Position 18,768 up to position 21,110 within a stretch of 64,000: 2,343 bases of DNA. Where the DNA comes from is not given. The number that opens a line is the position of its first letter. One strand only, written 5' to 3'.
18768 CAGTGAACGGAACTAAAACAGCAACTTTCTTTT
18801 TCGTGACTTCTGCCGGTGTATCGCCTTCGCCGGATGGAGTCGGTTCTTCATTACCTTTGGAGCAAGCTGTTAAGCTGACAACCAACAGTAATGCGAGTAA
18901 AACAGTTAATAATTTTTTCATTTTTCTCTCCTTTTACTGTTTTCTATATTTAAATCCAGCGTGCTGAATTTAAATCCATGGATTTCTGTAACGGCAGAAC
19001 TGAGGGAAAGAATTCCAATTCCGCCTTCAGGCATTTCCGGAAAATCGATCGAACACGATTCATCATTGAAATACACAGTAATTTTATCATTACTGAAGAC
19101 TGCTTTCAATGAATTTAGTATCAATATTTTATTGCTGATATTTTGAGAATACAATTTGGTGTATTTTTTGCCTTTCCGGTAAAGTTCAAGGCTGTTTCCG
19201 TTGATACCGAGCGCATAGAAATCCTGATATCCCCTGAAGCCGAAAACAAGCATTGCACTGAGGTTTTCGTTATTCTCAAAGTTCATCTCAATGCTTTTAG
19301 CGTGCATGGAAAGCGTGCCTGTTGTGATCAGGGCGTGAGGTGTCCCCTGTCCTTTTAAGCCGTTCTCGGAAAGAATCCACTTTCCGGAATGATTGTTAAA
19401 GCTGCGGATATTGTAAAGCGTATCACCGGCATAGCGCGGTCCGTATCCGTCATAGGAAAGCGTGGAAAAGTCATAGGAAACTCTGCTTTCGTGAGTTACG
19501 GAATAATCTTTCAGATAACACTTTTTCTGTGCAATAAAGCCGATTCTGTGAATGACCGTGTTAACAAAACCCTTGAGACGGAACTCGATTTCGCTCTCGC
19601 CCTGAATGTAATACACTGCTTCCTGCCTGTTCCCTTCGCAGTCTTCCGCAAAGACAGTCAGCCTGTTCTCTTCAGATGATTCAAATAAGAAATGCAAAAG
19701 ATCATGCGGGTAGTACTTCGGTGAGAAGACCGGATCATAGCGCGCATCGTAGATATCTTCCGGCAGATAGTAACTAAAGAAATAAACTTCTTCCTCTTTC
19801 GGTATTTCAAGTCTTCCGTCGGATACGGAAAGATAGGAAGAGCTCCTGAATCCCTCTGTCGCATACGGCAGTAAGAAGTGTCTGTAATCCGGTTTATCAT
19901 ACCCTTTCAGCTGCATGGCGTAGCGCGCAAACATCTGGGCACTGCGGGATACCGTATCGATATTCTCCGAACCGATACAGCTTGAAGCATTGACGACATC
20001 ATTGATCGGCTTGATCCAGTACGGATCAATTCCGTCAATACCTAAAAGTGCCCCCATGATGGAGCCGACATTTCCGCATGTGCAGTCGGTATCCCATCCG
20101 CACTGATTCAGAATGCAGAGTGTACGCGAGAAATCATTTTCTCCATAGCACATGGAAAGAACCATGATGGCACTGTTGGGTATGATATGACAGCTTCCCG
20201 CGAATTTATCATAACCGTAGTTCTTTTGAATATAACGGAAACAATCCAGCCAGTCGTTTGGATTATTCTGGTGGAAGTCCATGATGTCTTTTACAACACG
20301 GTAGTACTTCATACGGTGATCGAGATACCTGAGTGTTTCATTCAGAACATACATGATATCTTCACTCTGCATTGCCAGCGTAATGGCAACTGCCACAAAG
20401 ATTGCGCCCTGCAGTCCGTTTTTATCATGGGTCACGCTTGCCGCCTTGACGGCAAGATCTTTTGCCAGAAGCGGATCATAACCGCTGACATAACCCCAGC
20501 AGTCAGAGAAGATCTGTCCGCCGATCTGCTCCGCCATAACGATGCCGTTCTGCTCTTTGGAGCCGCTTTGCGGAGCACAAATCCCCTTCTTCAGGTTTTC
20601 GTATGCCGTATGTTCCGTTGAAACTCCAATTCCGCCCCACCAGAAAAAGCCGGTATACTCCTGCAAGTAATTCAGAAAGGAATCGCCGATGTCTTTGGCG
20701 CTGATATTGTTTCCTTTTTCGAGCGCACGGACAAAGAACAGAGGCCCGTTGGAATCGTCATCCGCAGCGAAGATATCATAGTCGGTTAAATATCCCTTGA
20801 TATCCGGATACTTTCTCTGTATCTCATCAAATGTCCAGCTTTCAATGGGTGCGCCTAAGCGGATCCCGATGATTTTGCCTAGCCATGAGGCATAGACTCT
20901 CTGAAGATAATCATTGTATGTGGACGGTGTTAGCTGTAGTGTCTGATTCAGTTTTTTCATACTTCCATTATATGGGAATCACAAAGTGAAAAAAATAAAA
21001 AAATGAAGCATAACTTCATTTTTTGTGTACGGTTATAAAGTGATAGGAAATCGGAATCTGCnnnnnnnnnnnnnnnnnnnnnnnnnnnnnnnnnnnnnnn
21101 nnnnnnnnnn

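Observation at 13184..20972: Nucleoside-type BMP/ABC importer plus nucleoside hydrolase operon headed by an ADP-ribosylglycohydrolase fusion protein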

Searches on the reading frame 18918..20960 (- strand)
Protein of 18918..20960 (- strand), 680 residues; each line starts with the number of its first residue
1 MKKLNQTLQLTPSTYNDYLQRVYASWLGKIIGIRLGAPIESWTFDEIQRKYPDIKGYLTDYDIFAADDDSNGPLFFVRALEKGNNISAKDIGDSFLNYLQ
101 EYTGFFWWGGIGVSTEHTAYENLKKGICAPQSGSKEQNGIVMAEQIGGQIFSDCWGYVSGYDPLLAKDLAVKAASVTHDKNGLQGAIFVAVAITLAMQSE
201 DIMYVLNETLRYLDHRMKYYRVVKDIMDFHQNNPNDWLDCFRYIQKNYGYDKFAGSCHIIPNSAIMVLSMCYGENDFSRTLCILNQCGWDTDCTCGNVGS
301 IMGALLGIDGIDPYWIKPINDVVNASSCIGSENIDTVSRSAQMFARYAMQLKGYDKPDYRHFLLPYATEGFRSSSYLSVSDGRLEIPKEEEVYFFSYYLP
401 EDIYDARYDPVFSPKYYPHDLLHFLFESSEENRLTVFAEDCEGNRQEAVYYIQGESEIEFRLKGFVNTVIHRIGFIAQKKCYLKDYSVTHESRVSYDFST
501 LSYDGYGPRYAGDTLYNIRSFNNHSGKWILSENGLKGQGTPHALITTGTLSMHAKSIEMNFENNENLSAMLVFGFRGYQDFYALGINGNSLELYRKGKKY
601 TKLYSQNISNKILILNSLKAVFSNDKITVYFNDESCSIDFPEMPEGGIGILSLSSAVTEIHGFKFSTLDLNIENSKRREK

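Call 3: search_protein_families(library=pfam, proteins=[window:18918-20960:-])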
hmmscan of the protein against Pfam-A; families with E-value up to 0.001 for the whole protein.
window:18918-20960:- (680 aa): 1 family
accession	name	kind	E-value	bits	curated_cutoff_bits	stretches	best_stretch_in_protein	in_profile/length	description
PF03747.19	ADP_ribosyl_GH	-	1.6e-53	182.7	26.2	1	24-312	1-285/287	ADP-ribosylglycohydrolase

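Call 5: search_protein_families(library=ncbifam, proteins=[window:18918-20960:-], max_evalue=0.01)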
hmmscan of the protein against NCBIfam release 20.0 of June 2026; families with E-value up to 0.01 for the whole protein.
window:18918-20960:- (680 aa): 1 family
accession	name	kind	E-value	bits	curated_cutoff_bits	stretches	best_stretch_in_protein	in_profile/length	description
TIGR02662.1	dinitro_DRAG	equivalog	3.3e-06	26.5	337.05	0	265-325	213-273/287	ADP-ribosyl-[dinitrogen reductase] hydrolase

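Call 6: find_homologous_proteins(query=window:18918-20960:-)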
Query window:18918-20960:- (680 aa): 3056 proteins with E <= 0.001 among 7413 candidates; the best 120 are listed.
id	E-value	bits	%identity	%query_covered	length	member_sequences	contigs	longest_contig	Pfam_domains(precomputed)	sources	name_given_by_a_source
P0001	0.0e+0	1592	100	100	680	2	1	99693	PF03747.20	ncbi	-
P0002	0.0e+0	1052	67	99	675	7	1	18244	PF03747.20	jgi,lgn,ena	-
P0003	2.2e-297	1006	65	97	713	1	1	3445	PF03747.20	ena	-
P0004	9.4e-276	935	63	97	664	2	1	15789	PF03747.20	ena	-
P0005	5.7e-253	859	57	96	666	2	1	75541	PF03747.20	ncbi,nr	ncbi:MAG: ADP-ribosylglycohydrolase family protein [Erysipelotrichaceae bacterium]|nr:ADP-ribosylgly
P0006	2.6e-251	854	57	96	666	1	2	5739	PF03747.20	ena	-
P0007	2.8e-251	854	57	97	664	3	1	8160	PF03747.20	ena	-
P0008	2.4e-250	851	57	97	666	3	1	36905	PF03747.20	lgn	-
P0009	1.8e-248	844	57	97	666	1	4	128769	PF03747.20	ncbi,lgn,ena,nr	ncbi:MAG: ADP-ribosylglycohydrolase family protein [Erysipelotrichaceae bacterium]|nr:ADP-ribosylgly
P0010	8.9e-242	822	56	97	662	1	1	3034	PF03747.20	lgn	-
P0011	7.2e-231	786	53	98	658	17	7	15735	PF03747.20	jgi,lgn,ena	-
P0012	1.1e-228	779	53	96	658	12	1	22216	PF03747.20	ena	-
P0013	8.3e-226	770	52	97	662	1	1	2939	PF03747.20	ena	-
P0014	1.3e-222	759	52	96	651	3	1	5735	PF03747.20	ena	-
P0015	9.0e-222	756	52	97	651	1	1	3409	PF03747.20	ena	-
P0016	3.1e-220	751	54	90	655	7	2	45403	PF03747.20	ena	-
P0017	5.5e-220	750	52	99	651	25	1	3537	PF03747.20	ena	-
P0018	2.3e-218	745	51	97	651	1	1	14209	PF03747.20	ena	-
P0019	5.3e-218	744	52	94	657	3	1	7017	PF03747.20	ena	-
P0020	1.7e-217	742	51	97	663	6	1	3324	PF03747.20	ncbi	-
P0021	5.1e-217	740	53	92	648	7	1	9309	PF03747.20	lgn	-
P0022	6.6e-214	730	53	88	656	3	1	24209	PF03747.20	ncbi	-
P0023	1.2e-213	729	53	88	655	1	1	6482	PF03747.20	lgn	-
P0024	1.1e-212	726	54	86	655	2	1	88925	PF03747.20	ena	-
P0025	4.2e-212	724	51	97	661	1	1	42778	PF03747.20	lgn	-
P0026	8.3e-212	723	53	87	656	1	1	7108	PF03747.20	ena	-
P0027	6.5e-211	720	53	88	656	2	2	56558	PF03747.20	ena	-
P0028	9.8e-211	720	53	88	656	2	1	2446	PF03747.20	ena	-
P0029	1.2e-210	719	52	91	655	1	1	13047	PF03747.20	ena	-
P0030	2.1e-210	719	53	86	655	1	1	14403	PF03747.20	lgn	-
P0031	3.2e-210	718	52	88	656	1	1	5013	PF03747.20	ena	-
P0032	3.5e-210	718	54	86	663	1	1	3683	PF03747.20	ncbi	-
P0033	1.7e-209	716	52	90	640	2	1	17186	PF03747.20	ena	-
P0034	3.5e-209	715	53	89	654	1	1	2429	PF03747.20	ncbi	-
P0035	6.6e-209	714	53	87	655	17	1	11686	PF03747.20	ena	-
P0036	3.0e-208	711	52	88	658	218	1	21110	PF03747.20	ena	-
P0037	5.7e-207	707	54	85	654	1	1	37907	PF03747.20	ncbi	-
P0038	6.0e-207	707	51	92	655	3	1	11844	PF03747.20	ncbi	-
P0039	1.2e-206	706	52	86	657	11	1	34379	PF03747.20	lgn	-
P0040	1.9e-206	706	52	87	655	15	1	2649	PF03747.20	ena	-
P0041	2.3e-206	705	51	94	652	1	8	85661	PF03747.20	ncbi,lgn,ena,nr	ncbi:MAG: ADP-ribosylglycohydrolase family protein [Erysipelotrichaceae bacterium]|nr:ADP-ribosylgly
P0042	3.0e-206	705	52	91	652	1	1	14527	PF03747.20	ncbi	-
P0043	4.8e-206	704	49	98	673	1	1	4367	PF03747.20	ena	-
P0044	1.1e-205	703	53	86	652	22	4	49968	PF03747.20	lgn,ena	-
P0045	2.7e-205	702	50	95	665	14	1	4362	PF03747.20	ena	-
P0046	3.3e-205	701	52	86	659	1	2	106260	PF03747.20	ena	-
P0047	5.3e-205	701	51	92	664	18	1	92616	PF03747.20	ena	-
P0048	7.0e-205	700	50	97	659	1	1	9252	PF03747.20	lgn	-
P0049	7.5e-205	700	50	95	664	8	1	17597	PF03747.20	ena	-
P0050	3.3e-204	698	50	92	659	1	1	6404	PF03747.20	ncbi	-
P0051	4.4e-204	698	54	85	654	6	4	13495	PF03747.20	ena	-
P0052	1.7e-203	696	52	92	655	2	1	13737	PF03747.20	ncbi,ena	-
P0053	1.8e-203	696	49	92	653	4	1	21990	PF03747.20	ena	-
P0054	5.7e-203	694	53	85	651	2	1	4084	PF03747.20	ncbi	-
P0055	9.9e-203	693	53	94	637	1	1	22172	PF03747.20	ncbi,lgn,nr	ncbi:MAG: ADP-ribosylglycohydrolase family protein [Erysipelotrichaceae bacterium]|nr:ADP-ribosylgly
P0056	1.2e-202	693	49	93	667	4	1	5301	PF03747.20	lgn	-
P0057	1.9e-201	689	52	94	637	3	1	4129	PF03747.20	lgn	-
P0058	5.4e-201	687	51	88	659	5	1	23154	PF03747.20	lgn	-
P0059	8.1e-201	687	50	92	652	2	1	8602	PF03747.20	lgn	-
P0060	1.0e-200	687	52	86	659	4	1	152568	PF03747.20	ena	-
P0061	3.8e-200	685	53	86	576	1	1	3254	PF03747.20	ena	-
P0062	5.1e-200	684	49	93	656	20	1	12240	PF03747.20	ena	-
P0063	6.5e-200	684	52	86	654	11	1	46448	PF03747.20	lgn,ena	-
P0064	1.5e-199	683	52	86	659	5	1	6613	PF03747.20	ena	-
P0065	2.2e-199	682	50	86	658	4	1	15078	PF03747.20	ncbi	-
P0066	2.7e-199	682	52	86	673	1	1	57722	PF03747.20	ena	-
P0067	4.6e-199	681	49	95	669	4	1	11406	PF03747.20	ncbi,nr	ncbi:MAG: ADP-ribosylglycohydrolase family protein [Erysipelotrichaceae bacterium]|nr:ADP-ribosylgly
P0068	5.5e-199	681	50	92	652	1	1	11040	PF03747.20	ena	-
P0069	5.6e-199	681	48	94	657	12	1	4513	PF03747.20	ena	-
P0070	8.6e-199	680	55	86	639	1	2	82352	PF03747.20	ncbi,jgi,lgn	-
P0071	9.7e-199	680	52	93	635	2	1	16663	PF03747.20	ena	-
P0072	7.4e-198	677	50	91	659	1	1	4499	PF03747.20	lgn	-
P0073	1.2e-197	676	48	96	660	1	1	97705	PF03747.20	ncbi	-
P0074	9.2e-197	674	50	92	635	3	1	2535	PF03747.20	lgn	-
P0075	2.4e-196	672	53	86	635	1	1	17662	PF03747.20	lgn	-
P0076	4.3e-196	671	51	91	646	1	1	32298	PF03747.20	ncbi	ncbi:MAG: ADP-ribosylglycohydrolase family protein [Erysipelotrichaceae bacterium]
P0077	6.0e-196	671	50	92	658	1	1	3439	PF03747.20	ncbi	-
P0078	1.8e-195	669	51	97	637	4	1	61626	PF03747.20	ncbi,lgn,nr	ncbi:MAG: ADP-ribosylglycohydrolase family protein [Firmicutes bacterium]|nr:ADP-ribosylglycohydrola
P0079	2.0e-195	669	51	93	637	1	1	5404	PF03747.20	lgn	-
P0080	3.1e-195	668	52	86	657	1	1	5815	PF03747.20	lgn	-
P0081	5.1e-194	664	49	94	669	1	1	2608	PF03747.20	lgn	-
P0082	1.6e-191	656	49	93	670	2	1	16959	PF03747.20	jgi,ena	-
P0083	1.8e-191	656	49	92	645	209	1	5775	PF03747.20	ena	-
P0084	2.5e-191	656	48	92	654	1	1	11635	PF03747.20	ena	-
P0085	4.1e-191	655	48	97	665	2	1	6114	PF03747.20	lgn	-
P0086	4.7e-191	655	49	88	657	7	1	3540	PF03747.20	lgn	-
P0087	1.2e-190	653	46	97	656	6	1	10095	PF03747.20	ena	-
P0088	2.5e-190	652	50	86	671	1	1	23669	PF03747.20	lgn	-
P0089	4.3e-190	651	50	93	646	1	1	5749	PF03747.20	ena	-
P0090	2.3e-189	649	50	88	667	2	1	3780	PF03747.20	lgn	-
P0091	7.8e-189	647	47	92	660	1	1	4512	PF03747.20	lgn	-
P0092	2.6e-188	646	48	93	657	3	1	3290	PF03747.20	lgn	-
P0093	9.1e-188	644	48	92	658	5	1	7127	PF03747.20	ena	-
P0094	2.6e-187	642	52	91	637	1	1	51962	PF03747.20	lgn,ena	-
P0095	3.3e-187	642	51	85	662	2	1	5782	PF03747.20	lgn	-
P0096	5.0e-186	638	49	88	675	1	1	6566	PF03747.20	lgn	-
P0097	3.1e-184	632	50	88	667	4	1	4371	PF03747.20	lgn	-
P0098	4.1e-183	628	50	86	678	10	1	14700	PF03747.20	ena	-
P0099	2.9e-182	626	49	86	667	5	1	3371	PF03747.20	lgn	-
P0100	2.2e-181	623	49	89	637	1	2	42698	PF03747.20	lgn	-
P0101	3.4e-180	619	49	86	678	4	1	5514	PF03747.20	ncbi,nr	ncbi:MAG: ADP-ribosylglycohydrolase family protein [Erysipelotrichaceae bacterium]|nr:ADP-ribosylgly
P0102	5.5e-180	618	49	91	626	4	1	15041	PF03747.20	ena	-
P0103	5.1e-174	598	57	68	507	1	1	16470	PF03747.20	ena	-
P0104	1.1e-173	597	50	85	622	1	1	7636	PF03747.20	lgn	-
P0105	1.2e-172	594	54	74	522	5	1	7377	PF03747.20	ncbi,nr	ncbi:MAG: ADP-ribosylglycohydrolase family protein, partial [Erysipelotrichaceae bacterium]|nr:ADP-r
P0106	4.6e-172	592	46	92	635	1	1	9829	PF03747.20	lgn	-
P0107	5.6e-168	578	46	90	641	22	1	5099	PF03747.20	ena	-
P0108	2.9e-165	569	64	56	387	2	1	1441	PF03747.20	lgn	-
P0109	2.1e-159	550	43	92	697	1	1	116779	PF03747.20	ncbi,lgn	-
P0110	1.4e-154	534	42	96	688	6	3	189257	PF03747.20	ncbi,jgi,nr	ncbi:MAG: ADP-ribosylglycohydrolase family protein [Erysipelotrichaceae bacterium]|nr:ADP-ribosylgly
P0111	5.5e-154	532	42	96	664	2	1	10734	PF03747.20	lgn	-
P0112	2.9e-152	526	40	95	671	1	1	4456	PF03747.20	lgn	-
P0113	2.6e-151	523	41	95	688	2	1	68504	PF03747.20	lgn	-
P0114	4.1e-150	519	41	91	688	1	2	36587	PF03747.20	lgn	-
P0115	5.7e-150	519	42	96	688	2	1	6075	PF03747.20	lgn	-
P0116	2.3e-149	517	42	95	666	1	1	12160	PF03747.20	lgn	-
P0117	5.9e-149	516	43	85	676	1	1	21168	PF03747.20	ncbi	-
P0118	2.5e-147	510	42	95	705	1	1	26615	PF03747.20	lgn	-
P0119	2.8e-147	510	40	96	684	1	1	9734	PF03747.20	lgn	-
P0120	4.2e-146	506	42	94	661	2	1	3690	PF03747.20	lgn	-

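Call 7: find_related_loci(query=window:18918-20960:-, collection=genome_contigs, flank=10000)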
Query window:18918-20960:- (680 aa) in genome_contigs; peptide patterns used: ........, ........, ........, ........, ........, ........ (x = any residue, [..] = any of these).
24 stretches matched a pattern; 1 encode a relative of the query (tblastn E <= 1e-3); 1 distinct loci.
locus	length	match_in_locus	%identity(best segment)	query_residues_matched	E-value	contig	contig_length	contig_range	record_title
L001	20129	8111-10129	66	9-680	0e+0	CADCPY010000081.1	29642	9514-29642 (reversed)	MAG: uncultured Erysipelotrichaceae bacterium isolate RUG14871 genome assembly, contig: RUG14871_asm_81, whole genome sh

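Call 8: find_encoding_contigs(protein=P0009, flank=10000, max_places=3)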
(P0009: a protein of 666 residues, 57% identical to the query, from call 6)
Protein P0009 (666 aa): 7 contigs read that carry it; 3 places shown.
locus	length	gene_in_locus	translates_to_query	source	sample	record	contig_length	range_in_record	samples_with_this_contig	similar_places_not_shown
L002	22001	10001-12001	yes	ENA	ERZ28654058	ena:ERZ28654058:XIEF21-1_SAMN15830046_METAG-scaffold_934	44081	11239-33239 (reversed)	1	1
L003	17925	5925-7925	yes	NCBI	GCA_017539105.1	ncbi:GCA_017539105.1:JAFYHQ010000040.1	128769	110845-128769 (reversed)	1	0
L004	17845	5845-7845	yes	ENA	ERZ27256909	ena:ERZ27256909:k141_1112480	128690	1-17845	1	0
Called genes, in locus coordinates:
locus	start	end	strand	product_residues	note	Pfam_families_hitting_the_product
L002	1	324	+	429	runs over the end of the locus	PF00152:tRNA-synt_2, PF01409:tRNA-synt_2d (faint), PF01588:tRNA_bind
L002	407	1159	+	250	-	PF05857:TraX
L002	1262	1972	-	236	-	PF00037:Fer4 (faint), PF12837:Fer4_6 (faint), PF12838:Fer4_7 (weak), PF13187:Fer4_9 (weak), PF13237:Fer4_10 (weak), PF13353:Fer4_12 (weak), PF04055:Radical_SAM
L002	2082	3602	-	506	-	PF11230:YjjI-like, PF13597:NRDD (weak)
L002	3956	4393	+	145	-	PF01588:tRNA_bind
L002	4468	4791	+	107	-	PF02302:PTS_IIB (weak)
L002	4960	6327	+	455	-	-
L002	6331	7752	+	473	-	PF03062:MBOAT, PF13813:MBOAT_2 (weak)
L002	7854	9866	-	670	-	-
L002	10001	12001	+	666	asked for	PF03747:ADP_ribosyl_GH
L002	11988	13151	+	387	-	PF02608:Bmp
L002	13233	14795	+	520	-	PF00005:ABC_tran, PF13304:AAA_21 (faint), PF00005:ABC_tran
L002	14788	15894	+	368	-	PF02653:BPD_transp_2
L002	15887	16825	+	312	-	PF02653:BPD_transp_2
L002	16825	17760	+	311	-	PF01156:IU_nuc_hydro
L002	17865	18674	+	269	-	PF12146:Hydrolase_4, PF00561:Abhydrolase_1, PF12697:Abhydrolase_6 (weak), PF20408:Abhydrolase_11 (faint), PF00326:Peptidase_S9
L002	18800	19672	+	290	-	-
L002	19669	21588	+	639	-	PF00012:HSP70 (weak)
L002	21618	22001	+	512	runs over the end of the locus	PF00890:FAD_binding_2 (weak), PF01266:DAO (weak), PF01593:Amino_oxidase, PF03486:HI0933_like (weak), PF07992:Pyr_redox_2 (faint), PF12831:FAD_oxidored, PF13450:NAD_binding_8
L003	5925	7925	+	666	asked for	PF03747:ADP_ribosyl_GH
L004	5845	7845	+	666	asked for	PF03747:ADP_ribosyl_GH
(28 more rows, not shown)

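Call 9: find_encoding_contigs(protein=P0110, flank=10000, max_places=3)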
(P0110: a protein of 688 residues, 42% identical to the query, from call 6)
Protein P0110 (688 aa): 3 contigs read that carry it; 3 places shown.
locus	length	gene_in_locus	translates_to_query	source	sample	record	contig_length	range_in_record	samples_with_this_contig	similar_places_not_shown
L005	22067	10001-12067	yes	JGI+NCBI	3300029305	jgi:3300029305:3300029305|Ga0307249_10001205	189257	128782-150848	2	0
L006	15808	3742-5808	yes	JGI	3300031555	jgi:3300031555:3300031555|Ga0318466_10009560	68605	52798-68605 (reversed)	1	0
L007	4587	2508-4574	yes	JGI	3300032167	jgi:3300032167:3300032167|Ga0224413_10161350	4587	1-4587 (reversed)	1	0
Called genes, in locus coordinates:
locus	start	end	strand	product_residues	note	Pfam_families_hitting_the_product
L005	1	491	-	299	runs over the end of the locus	PF08486:SpoIID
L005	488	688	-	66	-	PF06612:DUF1146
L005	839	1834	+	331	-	PF01118:Semialdhyde_dh, PF02774:Semialdhyde_dhC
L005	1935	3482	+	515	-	PF14262:Cthe_2159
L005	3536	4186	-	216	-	PF03006:HlyIII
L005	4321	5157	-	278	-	PF00528:BPD_transp_1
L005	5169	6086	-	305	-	PF00528:BPD_transp_1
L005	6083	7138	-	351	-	PF00005:ABC_tran, PF13304:AAA_21 (faint)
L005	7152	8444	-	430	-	PF01663:Phosphodiest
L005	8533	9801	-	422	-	PF01547:SBP_bac_1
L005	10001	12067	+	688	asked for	PF03747:ADP_ribosyl_GH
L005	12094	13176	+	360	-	PF02608:Bmp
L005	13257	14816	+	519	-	PF00005:ABC_tran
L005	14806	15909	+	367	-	PF02653:BPD_transp_2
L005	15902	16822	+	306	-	PF02653:BPD_transp_2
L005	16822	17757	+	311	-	PF01156:IU_nuc_hydro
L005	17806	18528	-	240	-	PF01925:TauE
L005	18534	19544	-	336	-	PF01156:IU_nuc_hydro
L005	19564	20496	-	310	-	PF02653:BPD_transp_2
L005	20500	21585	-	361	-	PF02653:BPD_transp_2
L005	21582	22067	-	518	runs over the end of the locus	PF00005:ABC_tran, PF13304:AAA_21 (faint), PF00005:ABC_tran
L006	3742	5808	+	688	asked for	PF03747:ADP_ribosyl_GH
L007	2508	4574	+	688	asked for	PF03747:ADP_ribosyl_GH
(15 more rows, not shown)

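Call 10: search_solved_structures(query=window:18918-20960:-, max_evalue=0.01, show_alignments=3)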
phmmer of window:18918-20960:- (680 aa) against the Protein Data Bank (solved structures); distinct sequences matched with E-value up to 0.01: 1.
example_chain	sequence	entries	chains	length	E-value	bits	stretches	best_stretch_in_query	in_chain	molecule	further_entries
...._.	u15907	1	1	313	8.5e-06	27.4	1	166-319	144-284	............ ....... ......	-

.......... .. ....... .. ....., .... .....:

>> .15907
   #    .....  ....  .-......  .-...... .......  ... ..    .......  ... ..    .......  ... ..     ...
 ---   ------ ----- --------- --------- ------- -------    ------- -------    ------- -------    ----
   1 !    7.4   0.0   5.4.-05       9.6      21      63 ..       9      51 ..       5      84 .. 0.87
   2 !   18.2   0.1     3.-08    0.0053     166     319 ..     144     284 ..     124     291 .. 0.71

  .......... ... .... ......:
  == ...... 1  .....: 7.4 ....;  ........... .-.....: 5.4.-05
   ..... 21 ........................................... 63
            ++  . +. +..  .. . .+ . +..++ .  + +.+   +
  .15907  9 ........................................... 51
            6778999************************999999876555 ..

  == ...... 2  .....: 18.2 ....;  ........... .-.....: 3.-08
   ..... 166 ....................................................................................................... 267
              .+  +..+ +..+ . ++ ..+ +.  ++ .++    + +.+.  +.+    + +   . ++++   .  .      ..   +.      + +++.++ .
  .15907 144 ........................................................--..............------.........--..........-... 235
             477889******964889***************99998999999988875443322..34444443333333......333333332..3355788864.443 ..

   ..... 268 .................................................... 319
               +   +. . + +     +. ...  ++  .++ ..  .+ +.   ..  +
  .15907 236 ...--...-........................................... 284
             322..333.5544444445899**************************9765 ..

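Call 28: predict_structure(alignment_id=A1)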
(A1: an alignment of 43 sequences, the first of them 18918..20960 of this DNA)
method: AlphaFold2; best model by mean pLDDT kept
length: 680 residues; sequences in the alignment: 43
mean_pLDDT: 92.9   pTM: 0.93
mean pLDDT of the five models: 92.9, 92.9, 92.8, 91.7, 90.6
residues with pLDDT >= 90: 552; 70-90: 103; 50-70: 16; < 50: 9
segments of 3 or more residues with pLDDT < 50: 1-3, 673-675, 678-680
pLDDT, mean of each block of 10 residues (from residue 1): 69 98 98 94 95 93 85 92 94 91 74 89 94 95 84 94 98 95 97 98 98 98 99 97 97 90 98 98 96 96 98 96 92 96 98 97 96 95 97 97 85 96 98 98 98 98 97 98 97 97 90 90 93 91 94 95 79 96 93 95 91 90 93 93 92 87 90 48
secondary structure, 60 per line:
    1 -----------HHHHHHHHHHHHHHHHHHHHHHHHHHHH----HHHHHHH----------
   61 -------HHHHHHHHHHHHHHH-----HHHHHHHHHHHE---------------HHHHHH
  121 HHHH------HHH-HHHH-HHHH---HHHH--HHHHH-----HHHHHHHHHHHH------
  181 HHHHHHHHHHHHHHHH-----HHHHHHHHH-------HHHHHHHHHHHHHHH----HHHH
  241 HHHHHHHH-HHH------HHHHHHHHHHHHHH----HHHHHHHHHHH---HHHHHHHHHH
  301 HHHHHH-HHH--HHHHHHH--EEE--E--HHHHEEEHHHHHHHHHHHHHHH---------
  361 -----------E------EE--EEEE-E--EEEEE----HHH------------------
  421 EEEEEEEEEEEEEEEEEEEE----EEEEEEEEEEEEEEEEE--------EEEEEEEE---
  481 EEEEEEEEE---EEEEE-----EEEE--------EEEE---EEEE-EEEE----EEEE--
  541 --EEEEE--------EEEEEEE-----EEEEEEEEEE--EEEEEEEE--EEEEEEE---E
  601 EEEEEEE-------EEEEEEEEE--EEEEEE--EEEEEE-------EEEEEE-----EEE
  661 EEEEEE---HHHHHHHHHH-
elements in order: H12-39 H44-50 H68-82 H88-98 H115-124 H135-138 H140-143 H147-150 H153-157 H163-174 H181-196 H202-210 H218-232 H237-248 H259-272 H277-287 H291-306 H313-319 E322-324 H330-333 E334-336 H337-351 E383-386 E391-395 E421-440 E445-461 E470-477 E481-489 E493-497 E503-506 E515-518 E522-525 E527-530 E535-538 E543-547 E556-562 E568-577 E580-587 E590-596 E600-607 E615-623 E626-631 E634-639 E647-652 E658-666 H670-679
